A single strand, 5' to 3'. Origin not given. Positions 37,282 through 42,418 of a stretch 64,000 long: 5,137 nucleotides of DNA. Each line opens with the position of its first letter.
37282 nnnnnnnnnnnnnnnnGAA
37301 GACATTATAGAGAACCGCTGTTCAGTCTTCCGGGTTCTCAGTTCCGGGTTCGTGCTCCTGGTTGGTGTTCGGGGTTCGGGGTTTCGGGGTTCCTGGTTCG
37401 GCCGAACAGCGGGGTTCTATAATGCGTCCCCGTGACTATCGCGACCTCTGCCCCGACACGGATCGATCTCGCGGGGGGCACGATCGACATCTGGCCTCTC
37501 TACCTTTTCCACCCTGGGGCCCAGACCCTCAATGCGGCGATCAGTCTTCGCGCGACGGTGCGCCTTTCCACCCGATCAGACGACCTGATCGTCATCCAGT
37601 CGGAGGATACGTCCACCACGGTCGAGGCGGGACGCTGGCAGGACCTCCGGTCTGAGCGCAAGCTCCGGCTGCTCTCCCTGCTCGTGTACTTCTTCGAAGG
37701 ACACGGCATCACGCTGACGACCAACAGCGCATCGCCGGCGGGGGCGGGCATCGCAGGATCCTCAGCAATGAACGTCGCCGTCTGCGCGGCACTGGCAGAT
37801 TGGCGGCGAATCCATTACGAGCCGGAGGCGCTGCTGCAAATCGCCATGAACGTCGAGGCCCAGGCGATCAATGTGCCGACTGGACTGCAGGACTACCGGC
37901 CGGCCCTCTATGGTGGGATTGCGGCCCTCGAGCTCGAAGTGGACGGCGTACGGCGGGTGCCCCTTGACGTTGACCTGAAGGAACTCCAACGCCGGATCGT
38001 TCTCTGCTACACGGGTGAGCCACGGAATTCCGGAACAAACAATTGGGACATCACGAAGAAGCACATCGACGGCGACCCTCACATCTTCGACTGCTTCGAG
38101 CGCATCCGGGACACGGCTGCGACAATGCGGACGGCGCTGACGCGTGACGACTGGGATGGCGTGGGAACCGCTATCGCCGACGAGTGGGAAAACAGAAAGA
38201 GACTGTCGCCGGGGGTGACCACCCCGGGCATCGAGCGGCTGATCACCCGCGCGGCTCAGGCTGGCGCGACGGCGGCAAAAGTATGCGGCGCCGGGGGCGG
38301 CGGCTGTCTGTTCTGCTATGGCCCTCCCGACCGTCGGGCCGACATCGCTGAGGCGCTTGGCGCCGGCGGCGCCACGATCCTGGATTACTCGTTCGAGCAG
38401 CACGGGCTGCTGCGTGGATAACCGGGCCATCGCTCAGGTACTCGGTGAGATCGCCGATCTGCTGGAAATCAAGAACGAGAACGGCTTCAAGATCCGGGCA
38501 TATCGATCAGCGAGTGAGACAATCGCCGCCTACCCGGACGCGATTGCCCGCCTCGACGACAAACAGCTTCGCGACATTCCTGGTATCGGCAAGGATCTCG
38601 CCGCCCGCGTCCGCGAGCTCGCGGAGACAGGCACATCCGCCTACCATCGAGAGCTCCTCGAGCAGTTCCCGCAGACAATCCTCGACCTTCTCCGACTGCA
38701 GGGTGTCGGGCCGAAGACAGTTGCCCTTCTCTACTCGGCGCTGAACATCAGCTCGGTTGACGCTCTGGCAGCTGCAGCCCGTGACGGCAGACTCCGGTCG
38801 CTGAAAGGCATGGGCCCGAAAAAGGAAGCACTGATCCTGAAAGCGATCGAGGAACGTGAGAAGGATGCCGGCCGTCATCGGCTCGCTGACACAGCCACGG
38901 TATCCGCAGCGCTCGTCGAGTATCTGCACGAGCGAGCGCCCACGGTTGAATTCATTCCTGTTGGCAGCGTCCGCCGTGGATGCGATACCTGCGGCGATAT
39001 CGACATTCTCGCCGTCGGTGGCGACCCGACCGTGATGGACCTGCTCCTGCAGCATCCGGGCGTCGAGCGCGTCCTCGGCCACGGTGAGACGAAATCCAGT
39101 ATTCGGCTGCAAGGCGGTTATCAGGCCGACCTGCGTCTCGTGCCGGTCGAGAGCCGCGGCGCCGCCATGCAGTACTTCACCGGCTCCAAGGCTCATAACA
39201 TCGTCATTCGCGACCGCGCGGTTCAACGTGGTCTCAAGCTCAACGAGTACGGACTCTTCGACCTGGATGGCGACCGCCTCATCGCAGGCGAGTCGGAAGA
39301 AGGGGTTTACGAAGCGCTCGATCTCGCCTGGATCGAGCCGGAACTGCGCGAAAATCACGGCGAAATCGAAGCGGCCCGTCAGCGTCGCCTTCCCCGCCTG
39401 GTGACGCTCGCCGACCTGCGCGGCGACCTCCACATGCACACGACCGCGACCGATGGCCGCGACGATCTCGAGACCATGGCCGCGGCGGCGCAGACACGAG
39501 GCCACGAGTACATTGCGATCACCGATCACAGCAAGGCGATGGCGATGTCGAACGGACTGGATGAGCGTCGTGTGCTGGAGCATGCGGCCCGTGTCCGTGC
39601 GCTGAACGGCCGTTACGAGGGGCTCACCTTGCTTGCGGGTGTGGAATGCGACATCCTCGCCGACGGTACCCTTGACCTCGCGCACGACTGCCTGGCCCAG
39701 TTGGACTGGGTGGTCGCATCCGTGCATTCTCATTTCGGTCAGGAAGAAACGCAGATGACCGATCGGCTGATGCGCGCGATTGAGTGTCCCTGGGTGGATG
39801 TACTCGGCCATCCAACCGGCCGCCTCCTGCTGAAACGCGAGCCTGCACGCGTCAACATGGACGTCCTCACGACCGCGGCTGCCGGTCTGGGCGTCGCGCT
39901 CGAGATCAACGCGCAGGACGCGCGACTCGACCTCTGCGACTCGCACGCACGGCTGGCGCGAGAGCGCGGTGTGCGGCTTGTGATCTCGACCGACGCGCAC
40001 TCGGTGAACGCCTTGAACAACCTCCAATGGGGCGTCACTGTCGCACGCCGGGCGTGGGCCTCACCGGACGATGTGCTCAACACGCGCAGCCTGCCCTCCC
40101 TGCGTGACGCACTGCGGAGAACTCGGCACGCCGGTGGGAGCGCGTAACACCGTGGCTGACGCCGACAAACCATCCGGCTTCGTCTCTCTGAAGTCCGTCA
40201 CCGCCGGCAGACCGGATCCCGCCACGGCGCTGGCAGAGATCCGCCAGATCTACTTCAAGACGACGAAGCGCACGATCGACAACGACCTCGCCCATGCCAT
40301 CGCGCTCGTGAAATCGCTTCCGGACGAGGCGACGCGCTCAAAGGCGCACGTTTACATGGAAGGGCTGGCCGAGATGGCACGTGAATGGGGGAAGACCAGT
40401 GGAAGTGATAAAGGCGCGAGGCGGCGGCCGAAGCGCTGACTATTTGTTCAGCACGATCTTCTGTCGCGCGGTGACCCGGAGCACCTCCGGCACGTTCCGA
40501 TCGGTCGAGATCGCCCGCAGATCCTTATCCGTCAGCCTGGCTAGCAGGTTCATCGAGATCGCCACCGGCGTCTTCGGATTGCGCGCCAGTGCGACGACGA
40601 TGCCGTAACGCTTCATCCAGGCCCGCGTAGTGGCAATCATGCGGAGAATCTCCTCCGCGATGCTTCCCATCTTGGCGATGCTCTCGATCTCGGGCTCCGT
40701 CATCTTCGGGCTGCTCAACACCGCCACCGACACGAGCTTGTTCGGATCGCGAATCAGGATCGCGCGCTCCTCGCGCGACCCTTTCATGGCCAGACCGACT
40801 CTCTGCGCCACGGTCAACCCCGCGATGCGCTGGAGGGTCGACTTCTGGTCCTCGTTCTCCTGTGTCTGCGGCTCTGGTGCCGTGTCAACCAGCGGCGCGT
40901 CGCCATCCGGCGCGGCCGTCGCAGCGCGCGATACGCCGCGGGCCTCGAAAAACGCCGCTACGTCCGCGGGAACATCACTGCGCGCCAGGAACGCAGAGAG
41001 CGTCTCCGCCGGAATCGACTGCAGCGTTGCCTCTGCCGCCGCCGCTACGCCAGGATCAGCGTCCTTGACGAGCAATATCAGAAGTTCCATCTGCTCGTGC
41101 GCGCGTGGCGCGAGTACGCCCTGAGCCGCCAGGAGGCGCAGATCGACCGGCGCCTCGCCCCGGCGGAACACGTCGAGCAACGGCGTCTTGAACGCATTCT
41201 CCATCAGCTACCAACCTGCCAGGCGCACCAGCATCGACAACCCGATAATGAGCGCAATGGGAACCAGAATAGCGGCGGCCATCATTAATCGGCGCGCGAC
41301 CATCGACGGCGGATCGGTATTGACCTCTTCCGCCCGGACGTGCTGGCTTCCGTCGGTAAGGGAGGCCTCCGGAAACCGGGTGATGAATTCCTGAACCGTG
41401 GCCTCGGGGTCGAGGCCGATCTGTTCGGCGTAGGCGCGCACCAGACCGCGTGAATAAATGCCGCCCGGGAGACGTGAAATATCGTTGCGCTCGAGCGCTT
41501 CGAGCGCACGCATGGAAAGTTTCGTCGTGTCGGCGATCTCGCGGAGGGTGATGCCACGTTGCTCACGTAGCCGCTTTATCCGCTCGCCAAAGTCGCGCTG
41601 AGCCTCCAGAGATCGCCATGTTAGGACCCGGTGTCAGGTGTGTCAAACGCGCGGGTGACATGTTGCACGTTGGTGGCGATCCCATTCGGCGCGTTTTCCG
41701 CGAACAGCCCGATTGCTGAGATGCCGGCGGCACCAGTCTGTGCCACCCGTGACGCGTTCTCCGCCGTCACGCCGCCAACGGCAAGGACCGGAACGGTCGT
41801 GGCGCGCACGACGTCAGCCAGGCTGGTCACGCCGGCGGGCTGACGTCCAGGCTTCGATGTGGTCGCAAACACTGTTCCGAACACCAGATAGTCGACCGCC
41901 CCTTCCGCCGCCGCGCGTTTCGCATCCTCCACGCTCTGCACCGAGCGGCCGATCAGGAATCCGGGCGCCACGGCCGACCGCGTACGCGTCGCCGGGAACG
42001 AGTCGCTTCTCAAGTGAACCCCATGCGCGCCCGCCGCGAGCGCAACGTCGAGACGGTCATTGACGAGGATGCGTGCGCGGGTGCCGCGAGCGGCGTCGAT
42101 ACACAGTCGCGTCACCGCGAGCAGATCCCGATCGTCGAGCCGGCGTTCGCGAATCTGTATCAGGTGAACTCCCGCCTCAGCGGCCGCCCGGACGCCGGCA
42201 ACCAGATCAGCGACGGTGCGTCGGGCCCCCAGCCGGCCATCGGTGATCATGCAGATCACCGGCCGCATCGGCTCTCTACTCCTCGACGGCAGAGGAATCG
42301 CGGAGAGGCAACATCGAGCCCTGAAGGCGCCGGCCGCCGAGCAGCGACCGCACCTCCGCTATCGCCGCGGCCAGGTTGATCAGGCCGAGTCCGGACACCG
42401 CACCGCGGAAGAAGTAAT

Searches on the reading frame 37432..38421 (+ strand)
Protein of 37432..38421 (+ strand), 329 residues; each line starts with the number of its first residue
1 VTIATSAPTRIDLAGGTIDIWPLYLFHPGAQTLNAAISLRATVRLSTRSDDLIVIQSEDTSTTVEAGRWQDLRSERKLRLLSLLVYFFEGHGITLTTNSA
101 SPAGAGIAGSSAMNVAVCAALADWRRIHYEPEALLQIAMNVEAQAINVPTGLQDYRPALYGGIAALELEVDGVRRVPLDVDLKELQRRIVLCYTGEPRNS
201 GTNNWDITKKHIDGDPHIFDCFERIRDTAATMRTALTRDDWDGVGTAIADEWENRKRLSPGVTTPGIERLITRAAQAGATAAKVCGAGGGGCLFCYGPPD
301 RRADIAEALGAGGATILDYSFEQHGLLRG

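Call 18: search_protein_families(library=pfam, proteins=[window:37432-38421:+], max_evalue=0.001)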
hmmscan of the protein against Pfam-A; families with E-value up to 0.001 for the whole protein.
window:37432-38421:+ (329 aa): 2 families
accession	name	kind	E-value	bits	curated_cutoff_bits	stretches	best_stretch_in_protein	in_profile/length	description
PF00288.32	GHMP_kinases_N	-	4.6e-13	49.6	22.3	1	89-162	15-87/87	GHMP kinases N terminal domain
PF08544.19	GHMP_kinases_C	-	6.1e-12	46.2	21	1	232-311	1-81/85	GHMP kinases C terminal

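Call 36: search_protein_families(library=ncbifam, proteins=[window:37432-38421:+], max_evalue=0.00001)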
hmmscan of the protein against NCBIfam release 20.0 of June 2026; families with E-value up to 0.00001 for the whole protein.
window:37432-38421:+ (329 aa): 8 families
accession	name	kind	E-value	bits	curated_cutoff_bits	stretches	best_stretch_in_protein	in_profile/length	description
NF049969.1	GlMnHpPKinHddA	equivalog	7.2e-39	134.2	600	1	1-326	1-333/338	D-glycero-D-manno-heptose 7-phosphate kinase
NF009948.0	PRK13412.1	equivalog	4e-23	81.1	721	1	90-294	724-932/974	bifunctional fucokinase/fucose-1-phosphate guanylyltransferase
NF003036.0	PRK03926.1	equivalog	7.6e-21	74.5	403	1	5-316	4-287/302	mevalonate kinase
TIGR00549.1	mevalon_kin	equivalog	8.5e-21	74.7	163.05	1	31-295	18-275/276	mevalonate kinase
NF001816.0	PRK00555.1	equivalog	1.1e-12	47.6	509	1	1-183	1-185/363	galactokinase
NF003006.0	PRK03817.1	equivalog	3.9e-10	39.2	443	1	5-155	4-150/352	galactokinase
NF002288.1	PRK01212.1-4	equivalog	1.1e-07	31.2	194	1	78-290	62-260/303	homoserine kinase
NF003705.0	PRK05322.1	equivalog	2.7e-07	29.7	385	0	7-155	24-175/388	galactokinase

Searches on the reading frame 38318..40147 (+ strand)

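Call 18: search_protein_families(library=pfam, proteins=[window:38318-40147:+], max_evalue=0.001)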
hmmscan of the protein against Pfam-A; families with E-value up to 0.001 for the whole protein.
window:38318-40147:+ (609 aa): 6 families
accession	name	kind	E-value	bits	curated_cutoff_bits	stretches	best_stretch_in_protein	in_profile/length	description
PF14791.11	DNA_pol_B_thumb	-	1.8e-24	85.8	25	1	283-345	1-63/63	DNA polymerase beta thumb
PF14716.13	HHH_8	-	4.1e-23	82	30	1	34-106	2-72/73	Helix-hairpin-helix domain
PF14520.12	HHH_5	-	5.6e-17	62.4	27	2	122-178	2-56/57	Helix-hairpin-helix domain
PF02811.25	PHP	-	4.4e-09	37.3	26.4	1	370-531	1-162/164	PHP domain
PF00633.29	HHH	-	9.1e-06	25.7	24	0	116-139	5-28/30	Helix-hairpin-helix motif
PF14792.12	DNA_pol_B_palm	-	3.8e-05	24.3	25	1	196-232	11-47/113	DNA polymerase beta palm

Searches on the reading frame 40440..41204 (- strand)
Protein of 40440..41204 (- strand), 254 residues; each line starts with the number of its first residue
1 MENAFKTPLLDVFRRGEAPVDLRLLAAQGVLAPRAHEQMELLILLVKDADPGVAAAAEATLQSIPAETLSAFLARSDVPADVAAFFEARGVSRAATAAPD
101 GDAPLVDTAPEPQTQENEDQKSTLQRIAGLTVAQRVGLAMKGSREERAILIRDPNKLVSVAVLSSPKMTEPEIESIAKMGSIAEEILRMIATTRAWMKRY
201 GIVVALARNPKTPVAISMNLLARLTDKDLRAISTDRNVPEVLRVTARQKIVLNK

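Call 18: search_protein_families(library=pfam, proteins=[window:40440-41204:-], max_evalue=0.001)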
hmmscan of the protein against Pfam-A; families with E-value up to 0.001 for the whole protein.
window:40440-41204:- (254 aa): 0 families

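Call 36: search_protein_families(library=ncbifam, proteins=[window:40440-41204:-], max_evalue=0.00001)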
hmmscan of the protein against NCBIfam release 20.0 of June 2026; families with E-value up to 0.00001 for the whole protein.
window:40440-41204:- (254 aa): 0 families

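Call 50: search_protein_families(library=pfam, proteins=[window:40440-41204:-], max_evalue=5)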
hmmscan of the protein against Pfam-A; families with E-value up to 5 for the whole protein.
window:40440-41204:- (254 aa): 0 families

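Call 51: search_solved_structures(query=window:40440-41204:-, max_evalue=1)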
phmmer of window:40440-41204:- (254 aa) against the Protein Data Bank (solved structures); distinct sequences matched with E-value up to 1: 0.

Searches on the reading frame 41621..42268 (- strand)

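Call 18: search_protein_families(library=pfam, proteins=[window:41621-42268:-], max_evalue=0.001)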
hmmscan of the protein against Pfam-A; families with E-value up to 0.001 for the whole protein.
window:41621-42268:- (215 aa): 1 family
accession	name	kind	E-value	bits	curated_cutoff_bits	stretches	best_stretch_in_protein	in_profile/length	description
PF02581.23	TMP-TENI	-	5.5e-47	159.9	27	1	8-186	4-177/180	Thiamine monophosphate synthase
